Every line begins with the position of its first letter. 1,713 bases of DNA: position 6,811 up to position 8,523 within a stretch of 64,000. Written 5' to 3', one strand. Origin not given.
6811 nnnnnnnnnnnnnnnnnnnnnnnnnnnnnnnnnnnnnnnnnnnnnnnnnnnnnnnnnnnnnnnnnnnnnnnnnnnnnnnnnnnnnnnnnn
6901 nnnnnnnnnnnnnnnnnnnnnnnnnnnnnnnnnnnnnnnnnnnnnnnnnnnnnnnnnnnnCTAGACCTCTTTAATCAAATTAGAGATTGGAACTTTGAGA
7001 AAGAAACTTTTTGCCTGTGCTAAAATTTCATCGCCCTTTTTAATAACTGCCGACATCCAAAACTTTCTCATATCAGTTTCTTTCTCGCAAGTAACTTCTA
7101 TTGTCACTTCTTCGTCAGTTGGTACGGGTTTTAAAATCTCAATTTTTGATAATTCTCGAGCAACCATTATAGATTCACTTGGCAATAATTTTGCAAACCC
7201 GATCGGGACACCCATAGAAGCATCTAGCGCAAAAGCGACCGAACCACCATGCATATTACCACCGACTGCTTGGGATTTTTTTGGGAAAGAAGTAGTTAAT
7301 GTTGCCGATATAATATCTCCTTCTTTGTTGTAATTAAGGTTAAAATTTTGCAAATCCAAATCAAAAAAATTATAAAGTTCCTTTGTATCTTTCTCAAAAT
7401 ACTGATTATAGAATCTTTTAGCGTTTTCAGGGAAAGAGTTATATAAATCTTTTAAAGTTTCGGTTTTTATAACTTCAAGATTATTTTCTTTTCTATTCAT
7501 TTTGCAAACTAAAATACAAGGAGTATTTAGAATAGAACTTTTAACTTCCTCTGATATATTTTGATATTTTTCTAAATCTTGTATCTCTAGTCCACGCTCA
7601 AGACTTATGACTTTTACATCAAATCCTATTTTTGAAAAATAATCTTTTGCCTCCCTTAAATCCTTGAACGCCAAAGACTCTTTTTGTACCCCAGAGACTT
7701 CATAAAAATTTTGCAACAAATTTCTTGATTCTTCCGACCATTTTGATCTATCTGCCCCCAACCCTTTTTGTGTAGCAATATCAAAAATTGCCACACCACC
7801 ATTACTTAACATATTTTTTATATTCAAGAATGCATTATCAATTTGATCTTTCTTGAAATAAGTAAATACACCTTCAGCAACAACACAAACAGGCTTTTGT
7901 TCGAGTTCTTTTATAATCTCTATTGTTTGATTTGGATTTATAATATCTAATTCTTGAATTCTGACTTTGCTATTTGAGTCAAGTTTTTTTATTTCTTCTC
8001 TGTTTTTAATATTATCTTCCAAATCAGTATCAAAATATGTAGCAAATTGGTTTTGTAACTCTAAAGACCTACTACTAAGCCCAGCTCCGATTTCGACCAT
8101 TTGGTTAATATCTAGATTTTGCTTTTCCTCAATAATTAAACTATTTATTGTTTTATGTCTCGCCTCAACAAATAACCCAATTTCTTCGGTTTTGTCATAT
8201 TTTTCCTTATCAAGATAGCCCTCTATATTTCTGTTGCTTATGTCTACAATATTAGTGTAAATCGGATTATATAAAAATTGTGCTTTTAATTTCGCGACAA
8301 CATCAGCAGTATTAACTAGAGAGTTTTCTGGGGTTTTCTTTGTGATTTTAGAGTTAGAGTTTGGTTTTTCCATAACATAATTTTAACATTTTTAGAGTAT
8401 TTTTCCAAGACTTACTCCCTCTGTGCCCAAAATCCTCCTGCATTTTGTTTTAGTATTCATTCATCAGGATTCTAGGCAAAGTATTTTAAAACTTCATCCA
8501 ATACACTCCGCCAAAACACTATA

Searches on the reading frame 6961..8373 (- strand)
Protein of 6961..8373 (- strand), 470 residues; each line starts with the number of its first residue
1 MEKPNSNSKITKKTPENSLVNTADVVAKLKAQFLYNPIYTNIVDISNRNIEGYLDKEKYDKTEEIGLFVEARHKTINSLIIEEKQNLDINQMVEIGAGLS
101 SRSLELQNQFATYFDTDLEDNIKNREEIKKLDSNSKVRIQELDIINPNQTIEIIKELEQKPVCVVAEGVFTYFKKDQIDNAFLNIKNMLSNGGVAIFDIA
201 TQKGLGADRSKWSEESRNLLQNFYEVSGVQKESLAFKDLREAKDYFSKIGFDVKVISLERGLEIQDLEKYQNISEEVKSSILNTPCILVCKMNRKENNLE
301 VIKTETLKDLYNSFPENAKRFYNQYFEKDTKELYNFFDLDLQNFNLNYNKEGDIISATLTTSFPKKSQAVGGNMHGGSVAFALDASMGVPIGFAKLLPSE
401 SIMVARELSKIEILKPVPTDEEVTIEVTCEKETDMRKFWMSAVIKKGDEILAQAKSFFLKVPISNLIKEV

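Call 6: search_protein_families(library=pfam, proteins=[window:6961-8373:-], max_evalue=0.001)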
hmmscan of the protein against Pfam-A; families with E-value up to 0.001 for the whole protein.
window:6961-8373:- (470 aa): 1 family
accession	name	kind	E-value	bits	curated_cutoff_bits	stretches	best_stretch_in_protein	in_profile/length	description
PF04072.20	LCM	-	5e-06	27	22.3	1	54-185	50-186/187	Leucine carboxyl methyltransferase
